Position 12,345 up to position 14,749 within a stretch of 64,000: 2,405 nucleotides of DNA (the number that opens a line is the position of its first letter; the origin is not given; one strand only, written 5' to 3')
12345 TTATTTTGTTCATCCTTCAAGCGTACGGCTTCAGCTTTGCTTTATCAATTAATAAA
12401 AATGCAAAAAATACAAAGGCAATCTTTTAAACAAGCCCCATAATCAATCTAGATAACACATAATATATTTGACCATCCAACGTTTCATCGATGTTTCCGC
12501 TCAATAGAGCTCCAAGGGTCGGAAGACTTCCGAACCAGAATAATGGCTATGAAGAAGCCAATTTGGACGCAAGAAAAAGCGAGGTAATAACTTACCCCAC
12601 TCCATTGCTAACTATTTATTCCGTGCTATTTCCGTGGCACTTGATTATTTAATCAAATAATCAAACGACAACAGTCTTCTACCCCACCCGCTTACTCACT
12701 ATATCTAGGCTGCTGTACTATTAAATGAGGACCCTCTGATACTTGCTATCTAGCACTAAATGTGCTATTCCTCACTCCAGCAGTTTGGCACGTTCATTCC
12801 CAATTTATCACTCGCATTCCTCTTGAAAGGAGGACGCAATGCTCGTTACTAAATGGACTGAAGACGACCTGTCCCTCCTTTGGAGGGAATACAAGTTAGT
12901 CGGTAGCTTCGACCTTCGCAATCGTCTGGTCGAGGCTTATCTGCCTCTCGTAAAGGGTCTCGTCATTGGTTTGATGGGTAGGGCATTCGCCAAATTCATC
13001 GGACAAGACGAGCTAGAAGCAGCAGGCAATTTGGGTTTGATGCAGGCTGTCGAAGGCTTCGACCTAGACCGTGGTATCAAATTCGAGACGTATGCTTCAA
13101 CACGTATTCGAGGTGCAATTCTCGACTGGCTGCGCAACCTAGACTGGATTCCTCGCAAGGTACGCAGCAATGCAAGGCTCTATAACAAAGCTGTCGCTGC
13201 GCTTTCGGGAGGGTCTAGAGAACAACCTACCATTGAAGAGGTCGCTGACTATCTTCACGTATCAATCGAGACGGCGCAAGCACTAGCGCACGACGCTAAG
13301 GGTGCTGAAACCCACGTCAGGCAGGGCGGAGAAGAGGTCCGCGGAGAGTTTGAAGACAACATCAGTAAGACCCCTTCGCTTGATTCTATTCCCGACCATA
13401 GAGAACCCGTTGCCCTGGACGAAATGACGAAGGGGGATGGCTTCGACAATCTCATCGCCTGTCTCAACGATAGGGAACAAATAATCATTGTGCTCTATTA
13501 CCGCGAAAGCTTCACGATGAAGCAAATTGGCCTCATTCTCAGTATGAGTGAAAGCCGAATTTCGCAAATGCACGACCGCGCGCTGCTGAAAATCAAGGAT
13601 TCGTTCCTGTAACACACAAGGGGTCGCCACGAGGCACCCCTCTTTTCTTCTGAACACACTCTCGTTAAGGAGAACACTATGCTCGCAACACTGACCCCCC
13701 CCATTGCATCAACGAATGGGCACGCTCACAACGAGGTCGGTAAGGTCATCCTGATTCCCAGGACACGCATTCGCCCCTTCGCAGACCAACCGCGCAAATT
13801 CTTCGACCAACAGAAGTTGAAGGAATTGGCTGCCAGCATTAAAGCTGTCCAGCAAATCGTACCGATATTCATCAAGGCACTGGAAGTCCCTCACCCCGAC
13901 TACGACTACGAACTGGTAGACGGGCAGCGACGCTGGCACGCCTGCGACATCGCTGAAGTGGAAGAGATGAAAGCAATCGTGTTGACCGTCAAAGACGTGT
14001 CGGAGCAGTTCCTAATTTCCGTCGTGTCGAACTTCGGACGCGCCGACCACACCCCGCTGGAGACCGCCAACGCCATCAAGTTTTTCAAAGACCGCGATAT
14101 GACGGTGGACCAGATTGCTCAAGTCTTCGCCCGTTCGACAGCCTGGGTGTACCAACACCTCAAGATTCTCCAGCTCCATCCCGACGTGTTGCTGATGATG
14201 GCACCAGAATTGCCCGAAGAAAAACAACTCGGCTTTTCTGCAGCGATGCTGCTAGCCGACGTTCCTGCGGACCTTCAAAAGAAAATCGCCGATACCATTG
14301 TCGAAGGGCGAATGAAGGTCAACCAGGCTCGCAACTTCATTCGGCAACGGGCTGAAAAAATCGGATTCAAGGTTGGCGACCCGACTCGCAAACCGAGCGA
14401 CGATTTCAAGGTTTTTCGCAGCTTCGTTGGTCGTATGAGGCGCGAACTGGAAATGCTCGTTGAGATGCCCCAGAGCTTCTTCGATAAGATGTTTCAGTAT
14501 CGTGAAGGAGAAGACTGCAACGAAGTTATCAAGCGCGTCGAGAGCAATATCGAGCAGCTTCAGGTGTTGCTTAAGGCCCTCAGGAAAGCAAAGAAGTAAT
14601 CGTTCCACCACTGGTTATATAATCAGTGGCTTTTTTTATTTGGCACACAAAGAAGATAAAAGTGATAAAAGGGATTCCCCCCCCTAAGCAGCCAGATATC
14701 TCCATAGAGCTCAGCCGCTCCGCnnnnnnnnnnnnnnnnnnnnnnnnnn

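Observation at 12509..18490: ~5.9 kb accessory island bounded by near-identical 60-bp direct repeats carrying a 15-bp palindrome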

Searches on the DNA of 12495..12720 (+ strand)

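Call 92: search_dna_similar(query=window:12495-12720:+, collection=phages, mode=distant, max_evalue=0.01)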
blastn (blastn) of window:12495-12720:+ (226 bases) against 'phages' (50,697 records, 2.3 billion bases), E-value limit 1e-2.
No match.

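Call 93: search_dna_similar(query=window:12495-12720:+, collection=plasmids, mode=distant, max_evalue=0.01)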
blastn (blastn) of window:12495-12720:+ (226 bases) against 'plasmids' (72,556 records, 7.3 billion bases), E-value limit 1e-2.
No match.
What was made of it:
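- Tried and rejected: the phage and plasmid BLAST collections (calls 92, 93);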

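Call 96: build_rna_model(alignment_id=A5, structure=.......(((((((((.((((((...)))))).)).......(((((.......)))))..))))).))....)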
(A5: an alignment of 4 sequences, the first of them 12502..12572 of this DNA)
Model R1 built from alignment A5 (4 sequences, 73 columns); structure: as given.
model positions 71; base pairs 20; branch points 1; effective number of sequences 2.41; information 0.793 bits per position. Calibrated on 0.2 Mb of random sequence (short: E-values are rough).
structure used (alignment columns):
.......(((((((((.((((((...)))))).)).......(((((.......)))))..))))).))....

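Call 97: search_with_rna_model(model_id=R1, source=window, filters=off, max_evalue=10, show_alignments=4)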
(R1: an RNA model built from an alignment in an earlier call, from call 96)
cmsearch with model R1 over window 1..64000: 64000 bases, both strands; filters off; matches with E-value up to 10: 17.
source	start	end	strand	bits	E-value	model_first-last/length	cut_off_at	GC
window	12502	12572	+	96.4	2.1e-27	1-71/71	no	0.46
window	18424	18494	+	94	1.2e-26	1-71/71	no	0.46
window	18421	18472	-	18.3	0.0029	1-71/71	no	0.5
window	12483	12546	-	17.9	0.0037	1-71/71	no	0.47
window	8106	8186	-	8.8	2.6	1-71/71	no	0.43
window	1556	1603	-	8.3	3.5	1-71/71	no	0.42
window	33159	33222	+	8.1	4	1-71/71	no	0.44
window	36637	36676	+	7.9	4.9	1-71/71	no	0.65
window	57634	57698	-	7.9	4.9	1-71/71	no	0.48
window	37148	37176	+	7.7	5.4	1-71/71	no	0.48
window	20109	20149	+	7.6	6.1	1-71/71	no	0.56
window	41260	41285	+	7.5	6.3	1-71/71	no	0.65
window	45204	45239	+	7.3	7.4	1-71/71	no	0.53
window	16665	16728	+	7.3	7.5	1-71/71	no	0.3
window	9783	9860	+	7.2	8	1-71/71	no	0.41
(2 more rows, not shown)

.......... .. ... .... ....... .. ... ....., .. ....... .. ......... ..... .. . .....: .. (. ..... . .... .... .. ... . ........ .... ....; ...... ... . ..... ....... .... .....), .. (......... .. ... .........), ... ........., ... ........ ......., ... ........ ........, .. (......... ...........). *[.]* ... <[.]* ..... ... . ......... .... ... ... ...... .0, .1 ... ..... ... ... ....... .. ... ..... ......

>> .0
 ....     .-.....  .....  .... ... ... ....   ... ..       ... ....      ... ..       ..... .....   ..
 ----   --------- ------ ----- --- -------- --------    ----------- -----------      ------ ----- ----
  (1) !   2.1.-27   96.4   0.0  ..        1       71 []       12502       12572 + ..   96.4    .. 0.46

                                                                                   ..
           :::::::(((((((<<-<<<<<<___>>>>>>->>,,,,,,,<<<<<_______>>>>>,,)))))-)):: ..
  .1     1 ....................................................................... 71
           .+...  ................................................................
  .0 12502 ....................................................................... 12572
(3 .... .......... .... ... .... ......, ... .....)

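Call 98: search_with_rna_model(model_id=R1, sources=[L011, L012, L013, L021, L023, L024, L025, L026, L027, L028], filters=default, max_evalue=10)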
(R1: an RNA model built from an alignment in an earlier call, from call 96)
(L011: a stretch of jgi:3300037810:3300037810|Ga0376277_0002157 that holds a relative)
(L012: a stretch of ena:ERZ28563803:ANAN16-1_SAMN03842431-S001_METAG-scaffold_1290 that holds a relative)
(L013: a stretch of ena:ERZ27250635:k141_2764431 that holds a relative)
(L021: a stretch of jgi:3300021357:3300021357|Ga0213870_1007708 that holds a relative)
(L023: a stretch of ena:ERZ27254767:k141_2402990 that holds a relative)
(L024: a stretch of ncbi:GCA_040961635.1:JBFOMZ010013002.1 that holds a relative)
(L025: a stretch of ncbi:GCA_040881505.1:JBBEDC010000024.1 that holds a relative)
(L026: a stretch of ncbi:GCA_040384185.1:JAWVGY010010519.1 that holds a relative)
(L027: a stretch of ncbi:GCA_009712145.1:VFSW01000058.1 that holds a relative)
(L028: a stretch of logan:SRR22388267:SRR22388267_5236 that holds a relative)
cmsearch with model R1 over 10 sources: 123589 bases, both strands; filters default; matches with E-value up to 10: 5.
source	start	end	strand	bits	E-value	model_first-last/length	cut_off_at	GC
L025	9678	9748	-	95.7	6.6e-27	1-71/71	no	0.52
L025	15744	15814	-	59.5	9.9e-16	1-71/71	no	0.49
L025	9700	9751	+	19.7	0.0021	1-71/71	no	0.48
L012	485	503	-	11.2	0.88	41-59/71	no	0.58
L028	3537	3547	-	8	8.3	20-30/71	no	0.55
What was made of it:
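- L025 copies score 95.7 and 59.5 bits with the covariance model (call 98).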

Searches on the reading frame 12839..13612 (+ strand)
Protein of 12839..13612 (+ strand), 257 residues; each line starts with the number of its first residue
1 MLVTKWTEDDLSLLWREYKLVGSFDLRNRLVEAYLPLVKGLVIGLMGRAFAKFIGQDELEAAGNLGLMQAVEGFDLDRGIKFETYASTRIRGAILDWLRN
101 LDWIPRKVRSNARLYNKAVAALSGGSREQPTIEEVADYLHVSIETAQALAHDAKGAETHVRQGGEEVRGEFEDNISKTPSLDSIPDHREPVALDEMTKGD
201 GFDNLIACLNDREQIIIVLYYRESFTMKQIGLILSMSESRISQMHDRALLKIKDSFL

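Call 15: search_protein_families(library=pfam, proteins=[window:12839-13612:+], max_evalue=0.01)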
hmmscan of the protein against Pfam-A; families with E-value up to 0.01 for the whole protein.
window:12839-13612:+ (257 aa): 3 families
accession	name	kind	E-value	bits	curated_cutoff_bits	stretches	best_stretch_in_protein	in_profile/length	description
PF04545.22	Sigma70_r4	-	4.4e-16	58.6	24.1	1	206-253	2-49/50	Sigma-70, region 4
PF04542.20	Sigma70_r2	-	2.3e-13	50.2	24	1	30-103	1-70/71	Sigma-70 region 2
PF08281.18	Sigma70_r4_2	-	3.2e-08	33.5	25.7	1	203-251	5-53/54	Sigma-70, region 4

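Call 16: search_protein_families(library=padloc, proteins=[window:12839-13612:+], max_evalue=0.01)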
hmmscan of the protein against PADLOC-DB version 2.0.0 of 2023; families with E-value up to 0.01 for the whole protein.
window:12839-13612:+ (257 aa): 2 families
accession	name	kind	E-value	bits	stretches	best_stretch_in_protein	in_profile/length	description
PDLC02203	MzaA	-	1.3e-08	31.6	1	43-95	443-495/683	-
PDLC04133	mad1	-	0.0091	14.3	0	130-147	6-23/60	mads_1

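Call 83: search_protein_families(library=ncbifam, proteins=[window:12839-13612:+], max_evalue=0.001)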
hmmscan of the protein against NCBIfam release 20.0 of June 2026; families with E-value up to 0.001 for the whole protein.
window:12839-13612:+ (257 aa): 49 families (the best 25 are shown)
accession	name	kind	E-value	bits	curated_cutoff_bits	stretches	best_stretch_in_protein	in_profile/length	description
NF004935.0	PRK06288.1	equivalog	4.1e-55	187.3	343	1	4-254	12-260/270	RNA polymerase sigma factor WhiG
TIGR02479.1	FliA_WhiG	subfamily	3.9e-51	173.9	189.6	1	30-255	1-222/224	FliA/WhiG family RNA polymerase sigma factor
NF005413.0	PRK06986.1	subfamily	2.8e-46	158.3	201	1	28-255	16-235/241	RNA polymerase sigma factor FliA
NF005809.0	PRK07670.1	equivalog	7.6e-44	150.1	326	1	10-255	8-249/255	FliA/WhiG family RNA polymerase sigma factor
NF004572.0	PRK05911.1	equivalog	8.3e-36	123.7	378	1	9-255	7-252/257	RNA polymerase sigma factor sigma-28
NF009091.0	PRK12427.1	equivalog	7.8e-30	104.3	339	1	28-256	18-231/233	FliA/WhiG family RNA polymerase sigma factor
TIGR02980.1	SigBFG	subfamily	8.1e-27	94.4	234.35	1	26-255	4-225/227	SigB/SigF/SigG family RNA polymerase sigma factor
TIGR02937.1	sigma70-ECF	superfamily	1.5e-24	86.5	42.9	1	26-254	2-163/165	sigma-70 family RNA polymerase sigma factor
NF004052.0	PRK05572.1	subfamily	4.1e-20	72.4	311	1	22-255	29-249/252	SigF/SigG family RNA polymerase sporulation sigma factor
TIGR02885.1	spore_sigF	equivalog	1.6e-18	67.4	321.45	1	26-255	12-230/231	RNA polymerase sporulation sigma factor SigF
NF005644.0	PRK07408.1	subfamily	2.6e-18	66.6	261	1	11-246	13-243/258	RNA polymerase sigma factor SigF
TIGR02941.1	Sigma_B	equivalog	4.7e-17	62.3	315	1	7-255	11-252/255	RNA polymerase sigma factor SigB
NF005693.0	PRK07500.1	equivalog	8.2e-16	58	315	1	5-255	23-276/289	RNA polymerase factor sigma-32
NF005514.0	PRK07122.1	subfamily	3.9e-15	55.7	372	1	27-255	42-262/264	RNA polymerase sigma factor SigF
TIGR02393.1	RpoD_Cterm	equivalog_domain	4e-15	56.1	354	1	55-254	26-226/238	RNA polymerase sigma factor RpoD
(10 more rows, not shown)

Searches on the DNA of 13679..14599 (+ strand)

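Call 90: search_rna_families(sources=[L025, L021, L023], threshold=gathering)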
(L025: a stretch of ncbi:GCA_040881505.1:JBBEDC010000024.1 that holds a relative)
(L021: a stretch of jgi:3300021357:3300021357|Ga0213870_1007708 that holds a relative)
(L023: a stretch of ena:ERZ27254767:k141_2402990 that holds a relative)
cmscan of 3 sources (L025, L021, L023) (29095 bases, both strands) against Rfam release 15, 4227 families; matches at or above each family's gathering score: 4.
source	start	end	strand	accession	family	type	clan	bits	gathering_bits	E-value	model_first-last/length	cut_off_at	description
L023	1195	1266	+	RF00005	tRNA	Gene; tRNA;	CL00001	71.2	29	6.5e-14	1-71/71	no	tRNA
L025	930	1049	+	RF03000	LOOT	Gene; sRNA;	-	67.3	46.4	8.2e-11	1-121/121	no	LOOT RNA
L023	3378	3449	+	RF00005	tRNA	Gene; tRNA;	CL00001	64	29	6.4e-12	1-71/71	no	tRNA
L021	978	1052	-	RF00005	tRNA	Gene; tRNA;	CL00001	52.2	29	1.1e-08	1-71/71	no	tRNA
